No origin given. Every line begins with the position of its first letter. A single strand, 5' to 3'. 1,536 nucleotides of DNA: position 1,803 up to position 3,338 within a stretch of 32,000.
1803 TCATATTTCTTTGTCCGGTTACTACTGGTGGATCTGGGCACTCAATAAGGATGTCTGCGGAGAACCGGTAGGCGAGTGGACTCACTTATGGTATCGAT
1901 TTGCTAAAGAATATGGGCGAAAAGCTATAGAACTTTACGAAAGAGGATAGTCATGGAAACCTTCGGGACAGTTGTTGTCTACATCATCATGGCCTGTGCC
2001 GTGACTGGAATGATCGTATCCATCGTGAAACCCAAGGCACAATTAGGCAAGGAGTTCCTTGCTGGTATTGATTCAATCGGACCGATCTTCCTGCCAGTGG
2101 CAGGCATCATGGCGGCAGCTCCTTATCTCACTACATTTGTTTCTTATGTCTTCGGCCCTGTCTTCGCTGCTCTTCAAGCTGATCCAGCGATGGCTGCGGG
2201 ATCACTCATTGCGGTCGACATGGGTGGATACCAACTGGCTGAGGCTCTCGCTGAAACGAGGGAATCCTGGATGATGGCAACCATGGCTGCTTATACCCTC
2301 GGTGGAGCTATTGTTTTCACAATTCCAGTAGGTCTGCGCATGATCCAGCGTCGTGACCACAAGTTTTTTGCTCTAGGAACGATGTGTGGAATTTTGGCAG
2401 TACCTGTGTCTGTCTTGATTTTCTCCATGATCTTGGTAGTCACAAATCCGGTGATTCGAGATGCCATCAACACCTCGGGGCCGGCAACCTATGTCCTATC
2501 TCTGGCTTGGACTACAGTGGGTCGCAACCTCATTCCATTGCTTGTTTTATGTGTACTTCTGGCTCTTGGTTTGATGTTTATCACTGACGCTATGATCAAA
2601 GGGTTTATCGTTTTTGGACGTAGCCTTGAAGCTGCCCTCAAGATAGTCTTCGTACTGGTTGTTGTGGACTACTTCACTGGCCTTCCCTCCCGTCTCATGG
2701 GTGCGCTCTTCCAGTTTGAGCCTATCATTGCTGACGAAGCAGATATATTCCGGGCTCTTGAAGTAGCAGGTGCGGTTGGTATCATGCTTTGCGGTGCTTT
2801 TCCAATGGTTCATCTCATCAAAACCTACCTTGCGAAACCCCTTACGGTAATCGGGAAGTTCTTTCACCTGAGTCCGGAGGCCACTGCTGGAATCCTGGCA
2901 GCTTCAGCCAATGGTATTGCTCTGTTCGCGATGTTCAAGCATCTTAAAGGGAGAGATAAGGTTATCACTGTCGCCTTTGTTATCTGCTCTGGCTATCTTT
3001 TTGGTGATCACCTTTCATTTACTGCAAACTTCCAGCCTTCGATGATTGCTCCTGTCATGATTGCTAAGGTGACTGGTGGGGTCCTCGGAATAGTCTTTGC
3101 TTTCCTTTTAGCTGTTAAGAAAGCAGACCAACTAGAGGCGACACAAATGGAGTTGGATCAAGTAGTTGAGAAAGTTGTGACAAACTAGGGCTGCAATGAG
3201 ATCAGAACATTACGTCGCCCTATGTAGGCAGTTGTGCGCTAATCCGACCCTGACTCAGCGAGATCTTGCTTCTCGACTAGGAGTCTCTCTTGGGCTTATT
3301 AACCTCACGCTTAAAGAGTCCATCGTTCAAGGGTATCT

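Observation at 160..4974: Two paralogous kinase-cytidylyltransferase fusions differ at the likely head-group pocket, suggesting two activated substrates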

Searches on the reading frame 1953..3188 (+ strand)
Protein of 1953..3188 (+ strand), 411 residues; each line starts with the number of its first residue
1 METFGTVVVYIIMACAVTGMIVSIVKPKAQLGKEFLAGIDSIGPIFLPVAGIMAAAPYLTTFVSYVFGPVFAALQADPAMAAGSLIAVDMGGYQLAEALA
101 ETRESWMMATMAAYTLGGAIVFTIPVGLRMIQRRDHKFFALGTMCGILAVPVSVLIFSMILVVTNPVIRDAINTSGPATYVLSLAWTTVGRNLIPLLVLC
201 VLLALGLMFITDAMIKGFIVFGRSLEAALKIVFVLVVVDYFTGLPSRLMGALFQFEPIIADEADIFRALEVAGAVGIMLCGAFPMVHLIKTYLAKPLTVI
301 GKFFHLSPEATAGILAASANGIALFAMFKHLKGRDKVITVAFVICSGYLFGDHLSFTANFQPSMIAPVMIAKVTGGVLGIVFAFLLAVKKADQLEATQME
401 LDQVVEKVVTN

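Call 3: search_protein_families(library=pfam, proteins=[window:1953-3188:+])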
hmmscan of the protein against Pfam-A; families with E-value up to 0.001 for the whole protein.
window:1953-3188:+ (411 aa): 1 family
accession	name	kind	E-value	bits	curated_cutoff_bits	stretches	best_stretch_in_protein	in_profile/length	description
PF04346.18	EutH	-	6.4e-112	374.7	25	1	5-386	2-351/351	Ethanolamine utilisation protein, EutH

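Call 4: search_protein_families(library=ncbifam, proteins=[window:1953-3188:+])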
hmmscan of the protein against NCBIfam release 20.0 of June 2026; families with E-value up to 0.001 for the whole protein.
window:1953-3188:+ (411 aa): 4 families
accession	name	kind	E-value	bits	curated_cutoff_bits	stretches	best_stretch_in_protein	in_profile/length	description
NF011668.0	PRK15086.1-4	equivalog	4.7e-168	559.4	575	1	1-404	1-403/413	ethanolamine utilization protein EutH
NF011666.0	PRK15086.1-2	subfamily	6.9e-81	272.3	482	2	183-393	162-360/364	ethanolamine utilization protein EutH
NF011667.0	PRK15086.1-3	equivalog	7.1e-68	229.5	387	2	181-394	158-359/362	ethanolamine utilization protein EutH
NF011665.0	PRK15086.1-1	equivalog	1.9e-63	215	574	1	27-399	40-404/408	ethanolamine utilization protein EutH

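Call 40: search_solved_structures(query=window:1953-3188:+, max_evalue=1)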
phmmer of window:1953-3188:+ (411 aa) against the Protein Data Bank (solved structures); distinct sequences matched with E-value up to 1: 0.

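Call 49: find_homologous_proteins(query=window:1953-3188:+, max_evalue=1e-30)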
Query window:1953-3188:+ (411 aa): 4336 proteins with E <= 1e-30 among 8000 candidates; the best 120 are listed.
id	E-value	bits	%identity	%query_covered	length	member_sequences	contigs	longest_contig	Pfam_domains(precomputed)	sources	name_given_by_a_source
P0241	4.4e-256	867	100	100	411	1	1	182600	PF04346.19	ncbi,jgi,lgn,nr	ncbi:MAG: ethanolamine utilization protein EutH [Propionibacteriaceae bacterium]|jgi:ethanolamine tr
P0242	1.9e-176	605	68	100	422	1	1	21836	PF04346.19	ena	-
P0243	6.1e-175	600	68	100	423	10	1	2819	PF04346.19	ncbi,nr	ncbi:MAG: ethanolamine utilization protein EutH [Coriobacteriaceae bacterium]|nr:ethanolamine utiliz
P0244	2.0e-172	592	68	96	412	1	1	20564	PF04346.19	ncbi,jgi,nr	ncbi:MAG: ethanolamine utilization protein EutH [Propionibacteriaceae bacterium]|jgi:ethanolamine tr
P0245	4.8e-171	587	66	98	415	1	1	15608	PF04346.19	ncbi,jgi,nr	ncbi:MAG: ethanolamine utilization protein EutH [Coriobacteriales bacterium]|jgi:ethanolamine transp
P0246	8.4e-170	583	68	97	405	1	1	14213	PF04346.19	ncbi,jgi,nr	ncbi:MAG: ethanolamine utilization protein EutH [Propionibacteriaceae bacterium]|jgi:ethanolamine tr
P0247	8.7e-169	580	67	99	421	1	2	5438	PF04346.19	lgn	-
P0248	9.5e-169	580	67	98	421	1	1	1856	PF04346.19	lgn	-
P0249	9.6e-169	580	67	99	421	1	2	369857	PF04346.19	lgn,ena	-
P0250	9.7e-169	580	67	99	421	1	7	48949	PF04346.19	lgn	-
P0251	2.3e-168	579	67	99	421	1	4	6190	PF04346.19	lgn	-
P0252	2.4e-168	579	66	99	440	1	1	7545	PF04346.19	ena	-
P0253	2.4e-168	578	67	99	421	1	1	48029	PF04346.19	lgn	-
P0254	2.4e-167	575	68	97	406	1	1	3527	PF04346.19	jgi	-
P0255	7.6e-167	574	67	97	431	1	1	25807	PF04346.19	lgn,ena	-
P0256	2.3e-166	572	67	96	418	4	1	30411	PF04346.19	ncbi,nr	ncbi:MAG: ethanolamine utilization protein EutH [Bifidobacteriaceae bacterium]|nr:ethanolamine utili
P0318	1.4e-160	553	65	96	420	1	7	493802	PF04346.19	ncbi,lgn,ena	-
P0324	2.1e-160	552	65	96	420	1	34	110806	PF04346.19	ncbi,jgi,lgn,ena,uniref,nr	ncbi:ethanolamine utilization protein EutH [Enterorhabdus sp. P55]|jgi:ethanolamine transporter|unir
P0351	1.5e-159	550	65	97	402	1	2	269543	PF04346.19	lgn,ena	-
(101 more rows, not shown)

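Call 50: find_encoding_contigs(protein=P0351, flank=7000, max_places=1)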
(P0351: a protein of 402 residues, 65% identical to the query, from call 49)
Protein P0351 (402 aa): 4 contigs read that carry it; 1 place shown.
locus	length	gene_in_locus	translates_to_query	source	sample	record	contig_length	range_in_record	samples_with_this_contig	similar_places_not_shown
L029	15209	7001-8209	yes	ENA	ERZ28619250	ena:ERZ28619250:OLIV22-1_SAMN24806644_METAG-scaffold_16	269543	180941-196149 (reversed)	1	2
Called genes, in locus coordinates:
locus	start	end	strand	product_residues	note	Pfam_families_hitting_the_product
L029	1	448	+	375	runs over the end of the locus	PF13439:Glyco_transf_4 (weak), PF00534:Glycos_transf_1, PF13692:Glyco_trans_1_4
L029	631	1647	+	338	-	PF13531:SBP_bac_11, PF01547:SBP_bac_1, PF13416:SBP_bac_8, PF13343:SBP_bac_6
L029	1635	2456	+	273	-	PF00005:ABC_tran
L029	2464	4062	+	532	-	PF00528:BPD_transp_1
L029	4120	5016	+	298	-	PF12802:MarR_2, PF13412:HTH_24 (weak), PF25213:HVO_A0261_N (weak), PF13545:HTH_Crp_2 (faint), PF00483:NTP_transferase, PF12804:NTP_transf_3 (weak)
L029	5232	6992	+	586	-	PF00483:NTP_transferase, PF12804:NTP_transf_3, PF01633:Choline_kinase, PF01636:APH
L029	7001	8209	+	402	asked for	PF04346:EutH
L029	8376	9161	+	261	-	PF01061:ABC2_membrane, PF12698:ABC2_membrane_3 (faint)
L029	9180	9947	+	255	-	PF00005:ABC_tran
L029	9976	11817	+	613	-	PF14393:DUF4422, PF01501:Glyco_transf_8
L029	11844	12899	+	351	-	PF13641:Glyco_tranf_2_3, PF00535:Glycos_transf_2, PF10111:Glyco_tranf_2_2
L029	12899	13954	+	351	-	PF00535:Glycos_transf_2, PF10111:Glyco_tranf_2_2, PF13641:Glyco_tranf_2_3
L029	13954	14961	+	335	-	PF01073:3Beta_HSD, PF01370:Epimerase, PF02719:Polysacc_synt_2, PF04321:RmlD_sub_bind, PF05368:NmrA (weak), PF07993:NAD_binding_4, PF16363:GDP_Man_Dehyd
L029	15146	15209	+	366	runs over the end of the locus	PF08545:ACP_syn_III, PF08541:ACP_syn_III_C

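Call 51: find_encoding_contigs(protein=P0318, flank=7000, max_places=1)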
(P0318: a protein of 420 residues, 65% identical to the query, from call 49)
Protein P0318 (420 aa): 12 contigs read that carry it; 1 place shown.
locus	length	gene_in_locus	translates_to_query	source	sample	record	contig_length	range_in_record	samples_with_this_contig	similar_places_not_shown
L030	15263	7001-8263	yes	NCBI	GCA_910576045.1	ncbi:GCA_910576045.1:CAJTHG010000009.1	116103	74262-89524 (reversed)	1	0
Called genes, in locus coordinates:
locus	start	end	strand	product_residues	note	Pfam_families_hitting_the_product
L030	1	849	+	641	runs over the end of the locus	PF02096:60KD_IMP, PF04464:Glyphos_transf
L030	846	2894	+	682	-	PF00884:Sulfatase (weak)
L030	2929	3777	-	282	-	PF04991:LicD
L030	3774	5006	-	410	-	-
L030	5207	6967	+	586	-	PF13412:HTH_24, PF00483:NTP_transferase, PF12804:NTP_transf_3, PF01633:Choline_kinase, PF01636:APH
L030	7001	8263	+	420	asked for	PF04346:EutH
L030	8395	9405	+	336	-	PF01073:3Beta_HSD, PF01370:Epimerase, PF02719:Polysacc_synt_2, PF04321:RmlD_sub_bind, PF16363:GDP_Man_Dehyd, PF07993:NAD_binding_4, PF13460:NAD_binding_10 (weak)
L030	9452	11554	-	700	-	PF19127:Choline_bind_3, PF01473:Choline_bind_1 (weak), PF19127:Choline_bind_3, PF03734:YkuD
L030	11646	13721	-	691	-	PF00753:Lactamase_B, PF01473:Choline_bind_1 (weak), PF19127:Choline_bind_3, PF01473:Choline_bind_1, PF19127:Choline_bind_3, PF01473:Choline_bind_1 (weak), PF19127:Choline_bind_3 (weak)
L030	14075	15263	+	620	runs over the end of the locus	PF01183:Glyco_hydro_25, PF19127:Choline_bind_3, PF01473:Choline_bind_1 (weak), PF19127:Choline_bind_3, PF01473:Choline_bind_1 (weak), PF19085:Choline_bind_2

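Call 52: find_encoding_contigs(protein=P0256, flank=7000, max_places=1)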
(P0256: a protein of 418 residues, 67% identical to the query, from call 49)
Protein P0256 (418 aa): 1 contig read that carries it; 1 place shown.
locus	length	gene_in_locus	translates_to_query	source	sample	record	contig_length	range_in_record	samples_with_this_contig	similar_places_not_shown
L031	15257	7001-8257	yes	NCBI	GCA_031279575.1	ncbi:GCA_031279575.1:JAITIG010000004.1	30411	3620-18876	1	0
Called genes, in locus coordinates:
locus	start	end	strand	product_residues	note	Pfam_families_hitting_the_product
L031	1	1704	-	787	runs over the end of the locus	PF02096:60KD_IMP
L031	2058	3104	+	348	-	PF01633:Choline_kinase, PF01636:APH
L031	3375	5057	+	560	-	-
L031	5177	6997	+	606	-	PF00483:NTP_transferase, PF12804:NTP_transf_3, PF01636:APH, PF01633:Choline_kinase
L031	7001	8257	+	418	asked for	PF04346:EutH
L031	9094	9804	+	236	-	-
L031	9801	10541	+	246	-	-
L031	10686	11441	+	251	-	-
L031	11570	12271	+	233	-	PF10502:Peptidase_S26 (weak)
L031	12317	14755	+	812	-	-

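Call 54: search_solved_structures(query=L030:11646-13721:-, max_evalue=0.001)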
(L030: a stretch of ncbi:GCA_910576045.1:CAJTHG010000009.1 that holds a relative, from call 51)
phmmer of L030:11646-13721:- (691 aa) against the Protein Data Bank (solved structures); distinct sequences matched with E-value up to 0.001: 60.
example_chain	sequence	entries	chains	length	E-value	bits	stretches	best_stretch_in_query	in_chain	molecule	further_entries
2bib_A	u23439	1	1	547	3e-85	290.4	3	88-393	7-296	TEICHOIC ACID PHOSPHORYLCHOLINE ESTERASE/ CHOLINE BINDING PROTEIN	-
2v04_A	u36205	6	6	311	9e-56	192.9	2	497-686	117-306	CHOLINE BINDING PROTEIN F | CHOLINE-BINDING PROTEIN F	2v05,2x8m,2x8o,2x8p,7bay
2vyu_A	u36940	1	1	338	1.3e-55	192.4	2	497-686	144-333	CHOLINE BINDING PROTEIN F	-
7pog_A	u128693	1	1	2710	6e-53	183.6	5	439-673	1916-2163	Toxin A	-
9mx1_A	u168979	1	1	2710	6.7e-52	180.1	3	439-672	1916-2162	Toxin A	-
12qj_A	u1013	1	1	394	2.5e-49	171.6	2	95-394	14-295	Choline binding protein E CbpE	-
8jhz_A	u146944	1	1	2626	2.9e-49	171.4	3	439-672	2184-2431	Hemorrhagic toxin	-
7u1z_B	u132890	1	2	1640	9.4e-44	153.2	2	439-672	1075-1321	Toxin A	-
1wra_A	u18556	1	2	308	3.9e-41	144.5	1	95-393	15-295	Teichoic acid phosphorylcholine esterase/choline binding protein E (cbpE)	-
6jyx_A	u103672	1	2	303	2.9e-40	141.7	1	475-686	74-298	Choline binding protein J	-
7v1n_A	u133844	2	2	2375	2.8e-33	118.5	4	396-539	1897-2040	Toxin B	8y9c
6oq5_A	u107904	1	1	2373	5.6e-33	117.6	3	394-541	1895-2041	Toxin B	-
8y9b_B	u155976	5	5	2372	2.3e-32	115.5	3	394-541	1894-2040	Toxin B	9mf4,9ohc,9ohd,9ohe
8qen_A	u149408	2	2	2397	2.4e-32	115.4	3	394-541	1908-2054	Toxin B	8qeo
8jb5_A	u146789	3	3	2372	2.8e-32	115.2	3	417-681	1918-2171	Cytotoxin-L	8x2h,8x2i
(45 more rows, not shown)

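Call 73: search_dna_similar(query=window:1953-3188:+, collection=plasmids, mode=protein, max_rows=15)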
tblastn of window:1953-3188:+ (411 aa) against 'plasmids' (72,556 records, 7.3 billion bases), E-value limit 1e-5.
Records with a match: 35; places in all: 38; records where one place covers at least 80% of the query: 35.
Best place of each record, by identity: <60% 35.
By first word of the organism name: Sphingobium 8; Paracoccus 5; Escherichia 4; Klebsiella 4; Clostridioides 3; Pseudomonas 2; Listeria 2; Cetobacterium 2; Nitratireductor 1; Brevibacillus 1; and 3 more.
By predicted mobility (MOB-suite, as given by PLSDB): non-mobilizable 33; conjugative 2.
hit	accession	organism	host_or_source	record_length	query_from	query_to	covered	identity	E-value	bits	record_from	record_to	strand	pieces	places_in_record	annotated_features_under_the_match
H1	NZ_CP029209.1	Nitratireductor sp. OM-1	-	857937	1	400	97%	51.0%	1e-115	378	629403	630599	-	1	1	eutH: ethanolamine utilization protein EutH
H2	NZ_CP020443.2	Paracoccus yeei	Homo sapiens,Urine suprapubic aspirate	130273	1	400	96%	50.0%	8e-88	350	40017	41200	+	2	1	none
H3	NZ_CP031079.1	Paracoccus yeei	Homo sapiens,single cell,eye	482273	1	398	97%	49.2%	6e-105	347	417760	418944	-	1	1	eutH: ethanolamine utilization protein EutH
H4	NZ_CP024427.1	Paracoccus yeei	Homo sapiens,single cell,skin swab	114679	1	386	94%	50.5%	8e-105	347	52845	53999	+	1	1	eutH: ethanolamine utilization protein EutH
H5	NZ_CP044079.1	Paracoccus yeei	Homo sapiens,clinical isolate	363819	1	386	94%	50.5%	8e-105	347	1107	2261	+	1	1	eutH: ethanolamine utilization protein EutH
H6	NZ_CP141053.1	Paracoccus denitrificans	-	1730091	1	383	93%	50.1%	2e-106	351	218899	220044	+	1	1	none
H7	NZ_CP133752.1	Pseudomonas aeruginosa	Homo sapiens,sputum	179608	1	403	98%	42.9%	4e-96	322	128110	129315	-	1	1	eutH: ethanolamine utilization protein EutH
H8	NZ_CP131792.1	Pseudomonas aeruginosa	Homo sapiens,culture,blood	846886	1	403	98%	42.9%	4e-96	322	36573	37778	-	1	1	eutH: ethanolamine utilization protein EutH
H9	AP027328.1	Sphingobium sp. TomTYG64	-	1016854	1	410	100%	39.5%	2e-94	317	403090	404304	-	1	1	ethanolamine utilization protein EutH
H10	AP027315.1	Sphingobium sp. TomMM15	-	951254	1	391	95%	40.7%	1e-93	315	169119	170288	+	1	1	ethanolamine utilization protein EutH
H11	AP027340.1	Sphingobium sp. TomTYG73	-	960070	1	391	95%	40.7%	1e-93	315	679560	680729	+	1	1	ethanolamine utilization protein EutH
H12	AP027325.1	Sphingobium sp. TomTYG46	-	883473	1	391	95%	40.7%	3e-93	313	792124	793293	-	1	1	ethanolamine utilization protein EutH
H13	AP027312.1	Sphingobium sp. TomMM7A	-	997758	1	391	95%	40.4%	3e-93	314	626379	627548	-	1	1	ethanolamine utilization protein EutH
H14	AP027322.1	Sphingobium sp. TomTYG43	-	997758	1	391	95%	40.4%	3e-93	314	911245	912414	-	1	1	ethanolamine utilization protein EutH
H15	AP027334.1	Sphingobium sp. TomTYG71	-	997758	1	391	95%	40.4%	3e-93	314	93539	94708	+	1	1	ethanolamine utilization protein EutH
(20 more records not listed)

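Call 74: get_annotated_region(hit=H1, flank=6000)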
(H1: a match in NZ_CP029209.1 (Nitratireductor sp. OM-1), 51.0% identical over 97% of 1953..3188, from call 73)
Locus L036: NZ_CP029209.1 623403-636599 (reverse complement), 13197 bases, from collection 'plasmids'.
description: Nitratireductor sp. OM-1 plasmid pOM-1, complete sequence
organism: Nitratireductor sp. OM-1 (NCBI taxid 1756988)
taxonomy: Bacteria; Pseudomonadota; Alphaproteobacteria; Hyphomicrobiales; Phyllobacteriaceae; Nitratireductor; Nitratireductor sp. OM-1
host: -; source: -; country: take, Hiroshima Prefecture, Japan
typing (MOB-suite, as given by PLSDB): non-mobilizable
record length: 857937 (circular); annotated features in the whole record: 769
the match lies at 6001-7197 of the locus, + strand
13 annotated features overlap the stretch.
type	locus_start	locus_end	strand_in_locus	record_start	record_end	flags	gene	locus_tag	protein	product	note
CDS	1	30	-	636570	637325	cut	-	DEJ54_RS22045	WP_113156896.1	ABC transporter ATP-binding protein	-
CDS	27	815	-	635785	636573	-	-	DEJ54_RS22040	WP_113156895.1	ABC transporter permease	-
CDS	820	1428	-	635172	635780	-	-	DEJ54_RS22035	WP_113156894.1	YkoF family thiamine/hydroxymethylpyrimidine-binding protein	-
CDS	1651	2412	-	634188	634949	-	-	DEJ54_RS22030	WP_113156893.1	DeoR/GlpR family DNA-binding transcription regulator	-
CDS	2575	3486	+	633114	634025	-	-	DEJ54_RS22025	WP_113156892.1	phosphotransferase family protein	-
CDS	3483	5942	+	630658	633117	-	-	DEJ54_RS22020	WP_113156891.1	FAD-dependent oxidoreductase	-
CDS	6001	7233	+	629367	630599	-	eutH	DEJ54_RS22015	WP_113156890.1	ethanolamine utilization protein EutH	-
CDS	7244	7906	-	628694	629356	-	-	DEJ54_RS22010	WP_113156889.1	SMC-Scp complex subunit ScpB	-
CDS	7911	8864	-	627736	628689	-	-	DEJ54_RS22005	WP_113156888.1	DUF1403 family protein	-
CDS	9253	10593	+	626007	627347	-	-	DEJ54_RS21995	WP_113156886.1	sodium-dependent transporter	-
CDS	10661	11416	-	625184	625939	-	-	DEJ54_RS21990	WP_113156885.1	ATP-binding cassette domain-containing protein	-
CDS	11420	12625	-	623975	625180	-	-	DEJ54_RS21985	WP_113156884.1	alanine racemase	-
CDS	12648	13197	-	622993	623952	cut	-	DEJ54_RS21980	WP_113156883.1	ABC transporter permease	-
